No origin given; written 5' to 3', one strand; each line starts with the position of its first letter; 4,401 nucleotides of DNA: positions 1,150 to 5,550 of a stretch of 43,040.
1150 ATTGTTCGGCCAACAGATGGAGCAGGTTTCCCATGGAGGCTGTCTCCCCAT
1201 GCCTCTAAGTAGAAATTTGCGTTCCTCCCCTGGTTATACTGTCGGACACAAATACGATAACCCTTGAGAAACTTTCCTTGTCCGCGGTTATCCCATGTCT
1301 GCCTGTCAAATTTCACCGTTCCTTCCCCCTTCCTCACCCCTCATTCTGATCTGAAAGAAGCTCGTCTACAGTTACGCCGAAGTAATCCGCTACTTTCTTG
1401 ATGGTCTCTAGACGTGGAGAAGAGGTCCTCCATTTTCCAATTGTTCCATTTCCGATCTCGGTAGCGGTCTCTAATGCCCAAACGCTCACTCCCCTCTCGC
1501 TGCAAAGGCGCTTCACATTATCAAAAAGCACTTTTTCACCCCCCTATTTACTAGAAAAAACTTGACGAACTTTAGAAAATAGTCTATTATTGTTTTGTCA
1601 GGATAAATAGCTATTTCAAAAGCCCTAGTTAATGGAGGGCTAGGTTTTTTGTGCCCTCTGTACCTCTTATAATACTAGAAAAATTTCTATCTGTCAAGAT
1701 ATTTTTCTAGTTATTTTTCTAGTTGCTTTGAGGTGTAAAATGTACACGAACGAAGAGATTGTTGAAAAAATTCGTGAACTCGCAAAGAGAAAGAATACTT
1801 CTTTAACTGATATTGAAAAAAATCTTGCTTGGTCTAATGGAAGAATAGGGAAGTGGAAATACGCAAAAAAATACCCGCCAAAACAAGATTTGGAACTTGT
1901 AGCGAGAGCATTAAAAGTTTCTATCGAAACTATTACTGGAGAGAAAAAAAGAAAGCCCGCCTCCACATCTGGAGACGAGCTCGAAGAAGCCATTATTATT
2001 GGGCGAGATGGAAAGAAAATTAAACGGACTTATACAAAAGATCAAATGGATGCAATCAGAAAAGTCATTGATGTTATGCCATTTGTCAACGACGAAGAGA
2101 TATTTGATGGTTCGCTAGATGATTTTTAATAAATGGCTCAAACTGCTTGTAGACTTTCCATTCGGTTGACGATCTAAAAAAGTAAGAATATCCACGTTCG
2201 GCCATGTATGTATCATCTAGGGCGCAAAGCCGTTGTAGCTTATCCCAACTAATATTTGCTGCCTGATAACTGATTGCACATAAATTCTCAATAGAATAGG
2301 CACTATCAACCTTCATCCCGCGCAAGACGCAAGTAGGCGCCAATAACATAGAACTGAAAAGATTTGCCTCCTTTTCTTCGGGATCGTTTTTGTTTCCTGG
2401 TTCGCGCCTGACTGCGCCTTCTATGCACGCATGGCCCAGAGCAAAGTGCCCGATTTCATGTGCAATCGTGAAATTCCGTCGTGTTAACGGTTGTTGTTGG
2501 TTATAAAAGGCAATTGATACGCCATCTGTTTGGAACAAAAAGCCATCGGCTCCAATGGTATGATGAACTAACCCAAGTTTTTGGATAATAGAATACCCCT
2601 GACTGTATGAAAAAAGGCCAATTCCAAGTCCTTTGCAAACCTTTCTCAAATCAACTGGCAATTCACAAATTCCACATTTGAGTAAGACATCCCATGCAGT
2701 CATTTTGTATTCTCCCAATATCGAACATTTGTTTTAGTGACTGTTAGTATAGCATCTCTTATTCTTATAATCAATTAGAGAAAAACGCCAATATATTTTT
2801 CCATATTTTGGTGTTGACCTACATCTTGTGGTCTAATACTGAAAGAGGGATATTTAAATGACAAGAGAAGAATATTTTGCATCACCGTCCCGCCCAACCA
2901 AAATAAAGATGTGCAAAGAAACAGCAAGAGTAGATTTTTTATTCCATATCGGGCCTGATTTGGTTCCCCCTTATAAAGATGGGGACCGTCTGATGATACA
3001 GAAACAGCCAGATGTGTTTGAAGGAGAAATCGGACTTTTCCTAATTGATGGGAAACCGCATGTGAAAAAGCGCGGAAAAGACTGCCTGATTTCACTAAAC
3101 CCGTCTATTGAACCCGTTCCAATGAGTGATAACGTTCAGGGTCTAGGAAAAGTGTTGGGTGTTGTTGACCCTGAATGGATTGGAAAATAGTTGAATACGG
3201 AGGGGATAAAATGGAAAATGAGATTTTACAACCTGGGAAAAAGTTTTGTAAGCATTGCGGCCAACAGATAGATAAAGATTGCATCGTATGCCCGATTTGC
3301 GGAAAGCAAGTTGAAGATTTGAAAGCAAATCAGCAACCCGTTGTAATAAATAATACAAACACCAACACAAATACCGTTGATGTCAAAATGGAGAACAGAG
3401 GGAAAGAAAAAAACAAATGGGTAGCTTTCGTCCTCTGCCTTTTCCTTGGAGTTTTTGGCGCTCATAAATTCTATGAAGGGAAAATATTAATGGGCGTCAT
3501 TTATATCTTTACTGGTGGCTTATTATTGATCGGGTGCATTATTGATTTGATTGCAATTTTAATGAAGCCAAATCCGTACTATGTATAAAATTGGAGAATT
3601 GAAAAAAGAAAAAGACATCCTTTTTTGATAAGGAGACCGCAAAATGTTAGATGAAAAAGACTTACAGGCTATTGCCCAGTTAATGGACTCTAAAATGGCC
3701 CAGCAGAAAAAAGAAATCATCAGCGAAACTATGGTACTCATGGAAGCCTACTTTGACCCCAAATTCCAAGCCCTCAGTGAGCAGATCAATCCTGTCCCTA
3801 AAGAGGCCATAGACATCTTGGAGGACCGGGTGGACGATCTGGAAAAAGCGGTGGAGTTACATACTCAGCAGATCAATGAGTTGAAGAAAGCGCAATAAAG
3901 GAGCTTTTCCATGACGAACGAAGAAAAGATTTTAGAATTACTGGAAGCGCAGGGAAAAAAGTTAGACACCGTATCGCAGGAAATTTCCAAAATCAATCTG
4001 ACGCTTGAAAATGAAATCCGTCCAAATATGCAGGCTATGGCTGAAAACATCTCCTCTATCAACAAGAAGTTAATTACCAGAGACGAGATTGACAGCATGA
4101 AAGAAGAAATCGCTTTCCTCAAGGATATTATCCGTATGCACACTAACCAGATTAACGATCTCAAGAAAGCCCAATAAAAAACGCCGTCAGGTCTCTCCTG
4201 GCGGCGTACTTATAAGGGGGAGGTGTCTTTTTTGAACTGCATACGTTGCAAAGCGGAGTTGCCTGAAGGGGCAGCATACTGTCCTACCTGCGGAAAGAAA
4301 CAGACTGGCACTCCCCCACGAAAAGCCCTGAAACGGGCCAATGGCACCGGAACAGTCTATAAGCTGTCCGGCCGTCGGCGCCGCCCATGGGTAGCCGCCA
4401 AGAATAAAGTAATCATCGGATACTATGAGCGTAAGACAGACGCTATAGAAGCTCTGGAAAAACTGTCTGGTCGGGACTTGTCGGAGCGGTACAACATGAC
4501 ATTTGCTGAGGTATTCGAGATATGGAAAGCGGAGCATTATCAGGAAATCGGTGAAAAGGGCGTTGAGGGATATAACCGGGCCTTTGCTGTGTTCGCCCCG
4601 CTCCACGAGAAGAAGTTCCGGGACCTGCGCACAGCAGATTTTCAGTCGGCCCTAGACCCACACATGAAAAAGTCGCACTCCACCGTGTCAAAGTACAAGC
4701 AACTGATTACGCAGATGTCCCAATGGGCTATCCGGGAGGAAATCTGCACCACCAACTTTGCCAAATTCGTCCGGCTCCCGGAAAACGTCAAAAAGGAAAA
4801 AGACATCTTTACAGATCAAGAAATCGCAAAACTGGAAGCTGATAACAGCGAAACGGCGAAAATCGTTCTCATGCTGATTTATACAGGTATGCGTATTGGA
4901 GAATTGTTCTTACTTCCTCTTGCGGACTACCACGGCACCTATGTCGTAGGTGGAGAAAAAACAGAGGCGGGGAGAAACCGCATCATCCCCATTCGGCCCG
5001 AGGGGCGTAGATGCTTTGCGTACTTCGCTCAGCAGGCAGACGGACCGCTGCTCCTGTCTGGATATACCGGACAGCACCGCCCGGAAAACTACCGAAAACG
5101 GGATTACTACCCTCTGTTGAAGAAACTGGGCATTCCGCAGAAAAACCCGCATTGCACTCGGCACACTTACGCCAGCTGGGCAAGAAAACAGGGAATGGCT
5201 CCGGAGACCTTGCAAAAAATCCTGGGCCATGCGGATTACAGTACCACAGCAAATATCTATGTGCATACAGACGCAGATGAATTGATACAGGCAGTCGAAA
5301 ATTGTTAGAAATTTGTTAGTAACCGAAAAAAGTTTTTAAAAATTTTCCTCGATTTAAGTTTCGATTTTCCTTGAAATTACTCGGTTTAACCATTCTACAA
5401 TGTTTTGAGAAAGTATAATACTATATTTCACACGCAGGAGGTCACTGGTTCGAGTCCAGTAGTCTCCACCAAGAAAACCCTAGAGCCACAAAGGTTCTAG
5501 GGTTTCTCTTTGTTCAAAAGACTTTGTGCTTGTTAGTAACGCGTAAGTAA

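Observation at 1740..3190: Three-part repressor system: HTH-only repressor, convergently overlapping ImmA protease, and an orphan S24-like domain without the catalytic Ser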

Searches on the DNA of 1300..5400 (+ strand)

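Call 7: search_dna_similar(query=window:1300-5400:+, collection=phages, mode=near, max_rows=20)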
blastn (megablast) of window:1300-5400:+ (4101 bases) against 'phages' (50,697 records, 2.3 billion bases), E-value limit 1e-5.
Records with a match: 1; places in all: 1; records where one place covers at least 80% of the query: 0.
Best place of each record, by identity: 90-95% 1.
By first word of the organism name: Bacteriophage 1.
By host as written in the record: - 1.
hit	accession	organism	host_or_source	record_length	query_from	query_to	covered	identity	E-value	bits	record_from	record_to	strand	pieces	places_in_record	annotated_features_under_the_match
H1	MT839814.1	Bacteriophage sp.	human fecal samples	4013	2875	3120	6%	92.7%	8e-95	355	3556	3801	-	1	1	record has no annotation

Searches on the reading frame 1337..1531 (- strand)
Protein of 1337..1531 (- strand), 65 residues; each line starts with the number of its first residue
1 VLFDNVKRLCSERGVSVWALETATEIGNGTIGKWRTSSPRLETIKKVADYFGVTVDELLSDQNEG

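Call 3: search_protein_families(library=pfam, proteins=[window:1337-1531:-], max_evalue=1)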
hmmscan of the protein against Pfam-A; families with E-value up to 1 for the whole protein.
window:1337-1531:- (65 aa): 6 families
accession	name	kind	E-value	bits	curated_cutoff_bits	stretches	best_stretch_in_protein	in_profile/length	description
PF13443.12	HTH_26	-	1e-08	35.7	22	1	6-62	2-61/63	Cro/C1-type HTH DNA-binding domain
PF01381.28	HTH_3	-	0.00014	22.2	23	1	12-58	7-55/55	Helix-turn-helix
PF08299.17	Bac_DnaA_C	-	0.044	14.2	31.5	1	44-62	5-23/69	Bacterial dnaA protein helix-turn-helix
PF08667.16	BetR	-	0.047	14.2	21.6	1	37-63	46-74/148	BetR domain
PF13560.12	HTH_31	-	0.066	14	27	1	7-58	7-61/64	Helix-turn-helix domain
PF11041.13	DUF2612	-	0.22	11.9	23.5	1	15-56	37-77/181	Protein of unknown function (DUF2612)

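Call 4: search_protein_families(library=phrogs, proteins=[window:1337-1531:-], max_evalue=0.1)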
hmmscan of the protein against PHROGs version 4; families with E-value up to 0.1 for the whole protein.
window:1337-1531:- (65 aa): 13 families
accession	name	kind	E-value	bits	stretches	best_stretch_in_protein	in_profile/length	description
phrog_8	-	transcription regulation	4.9e-13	50.2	1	1-61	76-138/346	transcriptional regulator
phrog_18248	-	transcription regulation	1.2e-10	42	1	3-61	4-62/264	transcriptional regulator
phrog_4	-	transcription regulation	2.2e-07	31.2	1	4-64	139-197/400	transcriptional repressor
phrog_2967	-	transcription regulation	0.00035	21.2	1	5-62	14-73/225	transcriptional regulator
phrog_38620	-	transcription regulation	0.00077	20.4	1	4-60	4-63/174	transcriptional regulator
phrog_5531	-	unknown function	0.0029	18.8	1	6-58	24-62/71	-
phrog_1994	-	DNA, RNA and nucleotide metabolism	0.0032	18.4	1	4-61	2-62/170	DNA binding protein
phrog_9425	-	transcription regulation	0.018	15.8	1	31-53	40-62/72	transcriptional repressor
phrog_3949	-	transcription regulation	0.025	15.6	1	19-59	31-73/161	transcriptional repressor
phrog_2439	-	transcription regulation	0.033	14.1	1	5-62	11-70/367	transcriptional regulator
phrog_3037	-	transcription regulation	0.037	14.8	1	14-62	28-78/189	transcriptional repressor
phrog_4583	-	transcription regulation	0.043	14.9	1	4-63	13-74/81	transcriptional repressor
phrog_32768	-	unknown function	0.094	12.4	0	6-59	14-70/446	-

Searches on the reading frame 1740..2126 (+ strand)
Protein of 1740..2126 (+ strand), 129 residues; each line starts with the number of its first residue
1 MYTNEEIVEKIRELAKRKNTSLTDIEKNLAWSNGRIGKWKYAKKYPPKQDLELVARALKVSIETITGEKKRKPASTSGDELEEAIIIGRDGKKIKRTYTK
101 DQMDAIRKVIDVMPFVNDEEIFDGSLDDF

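Call 3: search_protein_families(library=pfam, proteins=[window:1740-2126:+], max_evalue=1)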
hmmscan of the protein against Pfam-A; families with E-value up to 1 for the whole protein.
window:1740-2126:+ (129 aa): 5 families
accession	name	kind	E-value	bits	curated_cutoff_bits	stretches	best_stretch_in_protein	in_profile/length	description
PF01381.28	HTH_3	-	0.00095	19.6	23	1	11-63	1-53/55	Helix-turn-helix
PF13443.12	HTH_26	-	0.0075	16.9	22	1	10-65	1-57/63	Cro/C1-type HTH DNA-binding domain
PF24028.1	DUF7339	-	0.0094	16.4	27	1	3-43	2-42/115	Domain of unknown function (DUF7339)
PF19891.5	DUF6364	-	0.017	16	27.3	1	4-42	10-39/70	Family of unknown function (DUF6364)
PF13778.12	DUF4174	-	0.031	15.2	27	1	78-117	80-118/120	Domain of unknown function (DUF4174)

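Call 4: search_protein_families(library=phrogs, proteins=[window:1740-2126:+], max_evalue=0.1)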
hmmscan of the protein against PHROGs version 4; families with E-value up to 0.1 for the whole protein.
window:1740-2126:+ (129 aa): 9 families
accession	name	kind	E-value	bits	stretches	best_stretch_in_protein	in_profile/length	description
phrog_8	-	transcription regulation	8.4e-10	39.6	1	3-95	73-150/346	transcriptional regulator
phrog_2967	-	transcription regulation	8.1e-08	33.1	1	4-76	8-78/225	transcriptional regulator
phrog_18248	-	transcription regulation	9.9e-07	29.1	1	7-66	3-60/264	transcriptional regulator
phrog_3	-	transcription regulation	3.2e-05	24.9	1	2-104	84-183/430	transcriptional repressor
phrog_3037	-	transcription regulation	0.00019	22.3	1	4-91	15-92/189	transcriptional repressor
phrog_4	-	transcription regulation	0.00036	20.6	1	5-92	135-205/400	transcriptional repressor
phrog_1415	-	unknown function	0.043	15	0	3-43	2-42/115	-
phrog_2439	-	transcription regulation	0.063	13.1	1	9-119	10-111/367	transcriptional regulator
phrog_9837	-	unknown function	0.083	13.5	0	75-114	13-52/120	-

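Call 59: search_protein_families(library=padloc, proteins=[window:1740-2126:+], max_evalue=0.01)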
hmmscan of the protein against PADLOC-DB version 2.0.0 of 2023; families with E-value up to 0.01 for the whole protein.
window:1740-2126:+ (129 aa): 1 family
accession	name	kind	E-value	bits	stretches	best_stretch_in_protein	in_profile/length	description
PDLC03954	RmrA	-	0.0067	13.4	1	9-71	13-75/380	-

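Call 60: search_protein_families(library=ncbifam, proteins=[window:1740-2126:+], max_evalue=0.01)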
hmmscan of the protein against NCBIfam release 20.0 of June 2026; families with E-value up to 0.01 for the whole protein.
window:1740-2126:+ (129 aa): 2 families
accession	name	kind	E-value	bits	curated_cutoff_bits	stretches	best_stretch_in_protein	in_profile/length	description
NF041951.1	phage_RstR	subfamily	0.00018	21.7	80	1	7-74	3-70/108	RstR family transcriptional repressor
NF007257.0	PRK09706.1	subfamily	0.0038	17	101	1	4-90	3-88/135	transcriptional repressor DicA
